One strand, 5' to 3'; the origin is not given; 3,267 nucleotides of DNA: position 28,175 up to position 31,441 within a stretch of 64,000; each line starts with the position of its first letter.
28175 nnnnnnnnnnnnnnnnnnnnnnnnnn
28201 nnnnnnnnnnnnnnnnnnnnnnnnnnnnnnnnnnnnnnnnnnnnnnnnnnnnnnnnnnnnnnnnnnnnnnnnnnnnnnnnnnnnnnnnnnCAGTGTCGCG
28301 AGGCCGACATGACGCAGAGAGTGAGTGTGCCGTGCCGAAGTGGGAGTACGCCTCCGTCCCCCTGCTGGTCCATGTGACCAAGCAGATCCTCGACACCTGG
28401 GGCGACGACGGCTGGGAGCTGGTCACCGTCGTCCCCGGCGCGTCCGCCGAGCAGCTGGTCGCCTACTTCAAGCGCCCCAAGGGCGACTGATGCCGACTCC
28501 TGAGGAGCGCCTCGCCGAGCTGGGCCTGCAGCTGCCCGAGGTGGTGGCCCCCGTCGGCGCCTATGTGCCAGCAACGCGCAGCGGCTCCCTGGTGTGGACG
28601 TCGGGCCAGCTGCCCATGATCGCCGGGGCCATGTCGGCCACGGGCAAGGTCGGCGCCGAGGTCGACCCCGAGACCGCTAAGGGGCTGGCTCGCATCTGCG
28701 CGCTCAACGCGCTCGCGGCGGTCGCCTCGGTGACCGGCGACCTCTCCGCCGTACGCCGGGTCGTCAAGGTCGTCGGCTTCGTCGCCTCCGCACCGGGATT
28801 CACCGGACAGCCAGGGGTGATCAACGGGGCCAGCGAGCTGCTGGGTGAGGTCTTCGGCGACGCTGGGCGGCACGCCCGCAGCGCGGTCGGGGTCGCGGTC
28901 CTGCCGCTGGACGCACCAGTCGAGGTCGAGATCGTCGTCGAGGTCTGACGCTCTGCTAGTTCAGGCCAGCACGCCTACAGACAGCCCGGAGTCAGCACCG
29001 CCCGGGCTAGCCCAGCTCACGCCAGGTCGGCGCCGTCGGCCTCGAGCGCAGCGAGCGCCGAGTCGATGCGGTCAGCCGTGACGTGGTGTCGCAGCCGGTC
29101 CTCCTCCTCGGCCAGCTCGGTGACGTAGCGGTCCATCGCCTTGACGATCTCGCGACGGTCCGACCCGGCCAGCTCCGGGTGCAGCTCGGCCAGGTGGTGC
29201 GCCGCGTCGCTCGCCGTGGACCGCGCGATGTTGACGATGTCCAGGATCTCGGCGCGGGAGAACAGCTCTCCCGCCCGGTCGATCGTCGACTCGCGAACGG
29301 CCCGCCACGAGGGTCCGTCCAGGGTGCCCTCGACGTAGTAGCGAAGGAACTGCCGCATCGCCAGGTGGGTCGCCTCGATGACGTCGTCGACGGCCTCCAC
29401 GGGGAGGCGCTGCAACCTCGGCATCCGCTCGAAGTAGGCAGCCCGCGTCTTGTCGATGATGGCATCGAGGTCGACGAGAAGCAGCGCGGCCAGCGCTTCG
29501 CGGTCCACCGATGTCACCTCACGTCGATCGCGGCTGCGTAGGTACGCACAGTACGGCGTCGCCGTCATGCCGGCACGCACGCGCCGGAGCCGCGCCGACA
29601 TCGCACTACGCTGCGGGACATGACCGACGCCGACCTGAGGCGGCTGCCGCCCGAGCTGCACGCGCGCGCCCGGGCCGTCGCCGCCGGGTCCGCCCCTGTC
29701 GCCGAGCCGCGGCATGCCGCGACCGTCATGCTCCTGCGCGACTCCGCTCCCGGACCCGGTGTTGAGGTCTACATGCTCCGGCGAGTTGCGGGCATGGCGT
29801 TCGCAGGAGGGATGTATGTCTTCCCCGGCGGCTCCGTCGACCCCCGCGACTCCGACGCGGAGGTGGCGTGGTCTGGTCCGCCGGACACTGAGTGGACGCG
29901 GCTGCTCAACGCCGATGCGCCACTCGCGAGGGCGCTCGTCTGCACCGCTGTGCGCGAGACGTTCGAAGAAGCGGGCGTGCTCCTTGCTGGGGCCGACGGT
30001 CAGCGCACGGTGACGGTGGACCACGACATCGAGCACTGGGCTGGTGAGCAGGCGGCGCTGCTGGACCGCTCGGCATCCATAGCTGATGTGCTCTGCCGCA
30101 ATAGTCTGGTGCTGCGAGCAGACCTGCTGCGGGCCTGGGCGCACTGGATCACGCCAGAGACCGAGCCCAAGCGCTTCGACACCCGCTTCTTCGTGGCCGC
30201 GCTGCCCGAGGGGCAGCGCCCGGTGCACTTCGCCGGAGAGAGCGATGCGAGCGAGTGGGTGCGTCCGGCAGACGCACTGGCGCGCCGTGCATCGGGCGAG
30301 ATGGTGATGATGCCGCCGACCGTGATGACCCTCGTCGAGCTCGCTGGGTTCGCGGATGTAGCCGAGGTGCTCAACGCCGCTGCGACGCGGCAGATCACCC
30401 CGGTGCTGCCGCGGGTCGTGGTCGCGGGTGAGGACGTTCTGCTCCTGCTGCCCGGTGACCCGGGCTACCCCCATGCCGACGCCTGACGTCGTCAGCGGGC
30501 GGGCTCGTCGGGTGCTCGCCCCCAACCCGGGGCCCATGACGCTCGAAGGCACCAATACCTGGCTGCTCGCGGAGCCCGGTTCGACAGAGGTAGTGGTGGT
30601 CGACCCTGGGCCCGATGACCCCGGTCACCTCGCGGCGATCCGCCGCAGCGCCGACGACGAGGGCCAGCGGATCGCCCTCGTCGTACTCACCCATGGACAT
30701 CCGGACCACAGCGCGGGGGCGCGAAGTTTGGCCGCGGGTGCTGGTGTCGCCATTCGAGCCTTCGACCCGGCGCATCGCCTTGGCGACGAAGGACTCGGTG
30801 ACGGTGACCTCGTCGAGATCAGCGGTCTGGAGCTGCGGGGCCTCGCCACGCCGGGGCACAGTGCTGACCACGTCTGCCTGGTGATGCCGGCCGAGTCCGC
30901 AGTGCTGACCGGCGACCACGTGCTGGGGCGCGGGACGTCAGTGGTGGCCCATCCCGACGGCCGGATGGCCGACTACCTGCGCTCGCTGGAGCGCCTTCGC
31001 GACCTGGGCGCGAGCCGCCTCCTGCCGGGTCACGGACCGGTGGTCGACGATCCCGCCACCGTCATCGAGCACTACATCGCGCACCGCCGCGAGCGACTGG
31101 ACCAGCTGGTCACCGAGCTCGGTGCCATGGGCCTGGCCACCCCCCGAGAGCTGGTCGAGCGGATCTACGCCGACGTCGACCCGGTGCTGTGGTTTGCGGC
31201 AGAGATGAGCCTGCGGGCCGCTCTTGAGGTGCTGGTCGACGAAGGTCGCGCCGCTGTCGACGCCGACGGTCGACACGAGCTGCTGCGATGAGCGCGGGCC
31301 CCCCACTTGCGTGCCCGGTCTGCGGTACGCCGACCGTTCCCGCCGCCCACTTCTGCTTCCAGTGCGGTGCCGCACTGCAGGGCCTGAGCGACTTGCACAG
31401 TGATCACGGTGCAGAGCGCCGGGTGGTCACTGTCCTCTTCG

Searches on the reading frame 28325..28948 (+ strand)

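Call 39: search_protein_families(library=pfam, proteins=[window:28325-28948:+], max_evalue=0.0001)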
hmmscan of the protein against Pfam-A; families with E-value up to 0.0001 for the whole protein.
window:28325-28948:+ (207 aa): 2 families
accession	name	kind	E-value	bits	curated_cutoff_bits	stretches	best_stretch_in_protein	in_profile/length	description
PF14588.11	YjgF_endoribonc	-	4.1e-24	85.5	35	1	60-203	1-144/148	YjgF/chorismate_mutase-like, putative endoribonuclease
PF01042.26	Ribonuc_L-PSP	-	1.9e-16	60.6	27.3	1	75-206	6-120/121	Endoribonuclease L-PSP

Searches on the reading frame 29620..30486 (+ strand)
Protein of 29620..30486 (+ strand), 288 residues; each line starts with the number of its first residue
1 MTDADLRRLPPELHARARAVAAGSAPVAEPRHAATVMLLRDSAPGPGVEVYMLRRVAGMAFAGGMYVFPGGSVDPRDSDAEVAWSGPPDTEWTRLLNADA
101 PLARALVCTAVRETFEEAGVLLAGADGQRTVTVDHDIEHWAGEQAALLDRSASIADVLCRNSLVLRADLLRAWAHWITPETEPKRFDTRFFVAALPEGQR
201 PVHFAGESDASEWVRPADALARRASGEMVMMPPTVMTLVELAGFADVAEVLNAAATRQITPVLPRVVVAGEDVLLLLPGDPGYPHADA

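Call 39: search_protein_families(library=pfam, proteins=[window:29620-30486:+], max_evalue=0.0001)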
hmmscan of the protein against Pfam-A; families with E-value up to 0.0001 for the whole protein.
window:29620-30486:+ (288 aa): 1 family
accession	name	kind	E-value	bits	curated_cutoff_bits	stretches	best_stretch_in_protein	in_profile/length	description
PF00293.34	NUDIX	-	6.5e-05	23.4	21.1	0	31-83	2-47/134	NUDIX domain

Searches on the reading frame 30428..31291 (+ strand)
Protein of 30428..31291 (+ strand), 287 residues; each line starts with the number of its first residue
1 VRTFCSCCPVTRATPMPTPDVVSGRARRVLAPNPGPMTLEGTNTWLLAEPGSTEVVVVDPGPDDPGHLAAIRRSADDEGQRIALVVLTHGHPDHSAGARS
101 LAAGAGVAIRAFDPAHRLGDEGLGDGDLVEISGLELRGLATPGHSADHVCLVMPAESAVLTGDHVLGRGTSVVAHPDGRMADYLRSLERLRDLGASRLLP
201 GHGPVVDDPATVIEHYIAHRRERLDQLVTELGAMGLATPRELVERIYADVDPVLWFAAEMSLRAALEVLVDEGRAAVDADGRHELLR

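Call 25: search_protein_families(library=pfam, proteins=[window:30428-31291:+], max_evalue=0.001)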
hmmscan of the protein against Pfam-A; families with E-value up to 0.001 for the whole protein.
window:30428-31291:+ (287 aa): 3 families
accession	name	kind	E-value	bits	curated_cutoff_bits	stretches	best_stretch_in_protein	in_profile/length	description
PF00753.33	Lactamase_B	-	1.1e-21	78.1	22.7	1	39-202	3-196/196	Metallo-beta-lactamase superfamily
PF17778.7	BLACT_WH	-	1.4e-09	38.2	22.8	1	238-280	1-43/46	Beta-lactamase associated winged helix domain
PF12706.13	Lactamase_B_2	-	2.4e-07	31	27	1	56-106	3-55/200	Beta-lactamase superfamily domain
